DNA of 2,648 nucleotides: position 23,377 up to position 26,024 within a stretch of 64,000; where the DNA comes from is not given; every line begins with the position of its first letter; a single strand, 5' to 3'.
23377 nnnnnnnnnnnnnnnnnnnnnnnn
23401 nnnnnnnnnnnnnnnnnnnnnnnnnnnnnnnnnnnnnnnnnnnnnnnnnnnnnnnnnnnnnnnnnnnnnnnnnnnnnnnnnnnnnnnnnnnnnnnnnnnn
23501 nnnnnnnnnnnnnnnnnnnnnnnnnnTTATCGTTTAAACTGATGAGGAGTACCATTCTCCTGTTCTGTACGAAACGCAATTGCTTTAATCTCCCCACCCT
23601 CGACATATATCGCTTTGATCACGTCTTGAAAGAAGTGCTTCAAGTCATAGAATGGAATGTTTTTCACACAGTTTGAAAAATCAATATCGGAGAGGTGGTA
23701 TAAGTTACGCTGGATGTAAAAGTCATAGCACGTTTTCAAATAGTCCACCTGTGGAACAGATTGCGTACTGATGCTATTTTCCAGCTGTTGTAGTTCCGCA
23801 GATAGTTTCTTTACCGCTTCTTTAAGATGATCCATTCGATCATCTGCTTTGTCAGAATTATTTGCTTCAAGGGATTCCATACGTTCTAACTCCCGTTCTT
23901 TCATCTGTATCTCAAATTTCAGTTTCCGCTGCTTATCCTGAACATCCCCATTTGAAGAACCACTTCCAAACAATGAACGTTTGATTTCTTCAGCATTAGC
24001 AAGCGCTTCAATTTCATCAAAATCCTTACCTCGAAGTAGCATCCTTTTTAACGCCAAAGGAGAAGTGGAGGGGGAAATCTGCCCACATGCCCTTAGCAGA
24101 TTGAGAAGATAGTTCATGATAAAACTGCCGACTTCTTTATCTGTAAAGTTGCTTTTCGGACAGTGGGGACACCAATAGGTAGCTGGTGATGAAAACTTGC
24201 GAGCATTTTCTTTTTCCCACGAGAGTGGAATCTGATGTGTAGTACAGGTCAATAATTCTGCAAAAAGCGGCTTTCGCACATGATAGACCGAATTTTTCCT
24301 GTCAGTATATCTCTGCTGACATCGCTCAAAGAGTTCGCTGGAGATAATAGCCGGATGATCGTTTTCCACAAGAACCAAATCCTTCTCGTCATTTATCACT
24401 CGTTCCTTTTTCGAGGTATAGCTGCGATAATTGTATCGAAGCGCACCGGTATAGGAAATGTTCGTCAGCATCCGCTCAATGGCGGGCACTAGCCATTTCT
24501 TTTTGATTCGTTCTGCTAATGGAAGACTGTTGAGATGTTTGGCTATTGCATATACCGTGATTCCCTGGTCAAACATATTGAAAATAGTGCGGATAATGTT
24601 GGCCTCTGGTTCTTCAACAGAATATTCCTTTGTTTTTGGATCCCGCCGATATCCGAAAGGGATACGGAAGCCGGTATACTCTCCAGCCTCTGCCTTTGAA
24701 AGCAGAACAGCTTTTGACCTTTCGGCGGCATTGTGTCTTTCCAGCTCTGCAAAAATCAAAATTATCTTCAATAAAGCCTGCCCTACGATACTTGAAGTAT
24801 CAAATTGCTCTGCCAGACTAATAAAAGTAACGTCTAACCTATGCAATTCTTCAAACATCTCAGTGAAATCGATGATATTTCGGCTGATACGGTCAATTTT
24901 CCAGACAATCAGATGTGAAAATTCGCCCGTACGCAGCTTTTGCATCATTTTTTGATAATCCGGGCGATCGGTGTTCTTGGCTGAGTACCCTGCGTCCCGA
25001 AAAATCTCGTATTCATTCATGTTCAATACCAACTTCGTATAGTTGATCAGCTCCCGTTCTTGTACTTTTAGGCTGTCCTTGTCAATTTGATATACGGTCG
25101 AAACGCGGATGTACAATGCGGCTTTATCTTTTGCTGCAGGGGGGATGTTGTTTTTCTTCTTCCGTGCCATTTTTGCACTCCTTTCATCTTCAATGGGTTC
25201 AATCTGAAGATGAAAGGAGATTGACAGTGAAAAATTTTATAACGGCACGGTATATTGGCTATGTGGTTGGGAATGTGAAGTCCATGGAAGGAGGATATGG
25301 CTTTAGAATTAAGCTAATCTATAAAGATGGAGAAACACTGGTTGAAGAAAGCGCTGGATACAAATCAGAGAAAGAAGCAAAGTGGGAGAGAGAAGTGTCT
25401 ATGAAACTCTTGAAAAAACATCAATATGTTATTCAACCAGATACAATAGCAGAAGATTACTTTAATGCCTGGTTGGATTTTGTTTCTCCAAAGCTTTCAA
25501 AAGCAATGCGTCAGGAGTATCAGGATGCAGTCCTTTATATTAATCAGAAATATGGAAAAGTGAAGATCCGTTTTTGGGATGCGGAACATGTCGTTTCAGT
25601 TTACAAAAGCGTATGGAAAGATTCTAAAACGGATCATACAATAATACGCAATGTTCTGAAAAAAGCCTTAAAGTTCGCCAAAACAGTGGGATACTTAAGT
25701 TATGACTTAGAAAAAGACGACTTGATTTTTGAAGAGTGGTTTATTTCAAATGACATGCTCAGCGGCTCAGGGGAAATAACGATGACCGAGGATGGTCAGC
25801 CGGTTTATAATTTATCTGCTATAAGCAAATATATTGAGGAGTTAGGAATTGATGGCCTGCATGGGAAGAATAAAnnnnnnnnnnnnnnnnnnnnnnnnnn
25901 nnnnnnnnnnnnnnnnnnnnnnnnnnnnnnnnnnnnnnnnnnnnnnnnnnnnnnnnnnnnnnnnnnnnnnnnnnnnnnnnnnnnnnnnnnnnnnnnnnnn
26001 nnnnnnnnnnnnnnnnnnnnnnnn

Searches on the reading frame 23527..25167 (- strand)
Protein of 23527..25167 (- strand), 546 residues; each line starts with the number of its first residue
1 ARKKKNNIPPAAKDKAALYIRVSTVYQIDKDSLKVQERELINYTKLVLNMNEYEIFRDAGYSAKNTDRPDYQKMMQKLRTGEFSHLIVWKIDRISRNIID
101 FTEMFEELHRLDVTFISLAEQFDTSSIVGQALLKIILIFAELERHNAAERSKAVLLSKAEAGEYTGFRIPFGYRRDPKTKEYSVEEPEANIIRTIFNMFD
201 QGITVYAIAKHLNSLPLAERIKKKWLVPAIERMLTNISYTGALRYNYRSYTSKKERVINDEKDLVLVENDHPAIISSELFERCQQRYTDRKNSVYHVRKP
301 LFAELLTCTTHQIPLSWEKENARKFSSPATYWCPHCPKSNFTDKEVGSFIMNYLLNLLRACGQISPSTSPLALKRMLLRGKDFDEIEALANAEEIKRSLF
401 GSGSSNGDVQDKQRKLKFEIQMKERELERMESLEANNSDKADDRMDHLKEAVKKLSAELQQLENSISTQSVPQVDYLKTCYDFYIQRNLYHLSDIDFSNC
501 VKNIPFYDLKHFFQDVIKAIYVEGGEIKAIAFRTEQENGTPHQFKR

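Call 11: search_protein_families(library=pfam, proteins=[window:23527-25167:-], max_evalue=0.001)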
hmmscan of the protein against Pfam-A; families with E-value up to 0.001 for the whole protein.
window:23527-25167:- (546 aa): 2 families
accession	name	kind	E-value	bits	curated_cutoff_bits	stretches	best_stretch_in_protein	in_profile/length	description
PF00239.26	Resolvase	-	1e-32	113.7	23.3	1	16-163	1-144/145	Resolvase, N terminal domain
PF07508.19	Recombinase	-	1.4e-20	73.9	21.1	1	188-289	3-101/102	Recombinase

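Call 56: search_protein_families(library=phrogs, proteins=[window:23527-25167:-], max_evalue=0.01)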
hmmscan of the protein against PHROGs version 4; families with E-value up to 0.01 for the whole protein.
window:23527-25167:- (546 aa): 4 families
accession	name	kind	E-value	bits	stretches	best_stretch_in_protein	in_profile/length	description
phrog_95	-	integration and excision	7.9e-91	306.6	1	9-526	83-559/651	integrase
phrog_125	-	DNA, RNA and nucleotide metabolism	2.6e-41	142.8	1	11-290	17-251/254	DNA invertase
phrog_6620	-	integration and excision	1e-07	32.7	1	11-140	53-176/201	transposase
phrog_7701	-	DNA, RNA and nucleotide metabolism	0.00063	21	0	267-304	65-102/137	DNA invertase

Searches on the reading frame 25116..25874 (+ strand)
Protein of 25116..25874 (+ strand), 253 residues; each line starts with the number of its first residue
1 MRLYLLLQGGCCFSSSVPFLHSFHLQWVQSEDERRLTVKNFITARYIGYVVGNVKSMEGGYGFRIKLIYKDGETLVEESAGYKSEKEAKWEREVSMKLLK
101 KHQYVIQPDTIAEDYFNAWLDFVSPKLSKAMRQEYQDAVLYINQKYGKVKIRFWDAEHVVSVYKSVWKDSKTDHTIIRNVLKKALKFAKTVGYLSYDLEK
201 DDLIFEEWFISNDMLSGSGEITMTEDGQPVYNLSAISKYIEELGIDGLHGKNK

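Call 11: search_protein_families(library=pfam, proteins=[window:25116-25874:+], max_evalue=0.001)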
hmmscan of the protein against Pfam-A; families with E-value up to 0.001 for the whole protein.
window:25116-25874:+ (253 aa): 0 families

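Call 56: search_protein_families(library=phrogs, proteins=[window:25116-25874:+], max_evalue=0.01)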
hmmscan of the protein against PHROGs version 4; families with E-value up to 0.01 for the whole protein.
window:25116-25874:+ (253 aa): 2 families
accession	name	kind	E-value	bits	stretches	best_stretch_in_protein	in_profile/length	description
phrog_23783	-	integration and excision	0.00011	23.2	1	57-188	11-142/162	integrase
phrog_11460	-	unknown function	0.0019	19.6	1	196-242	17-63/87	-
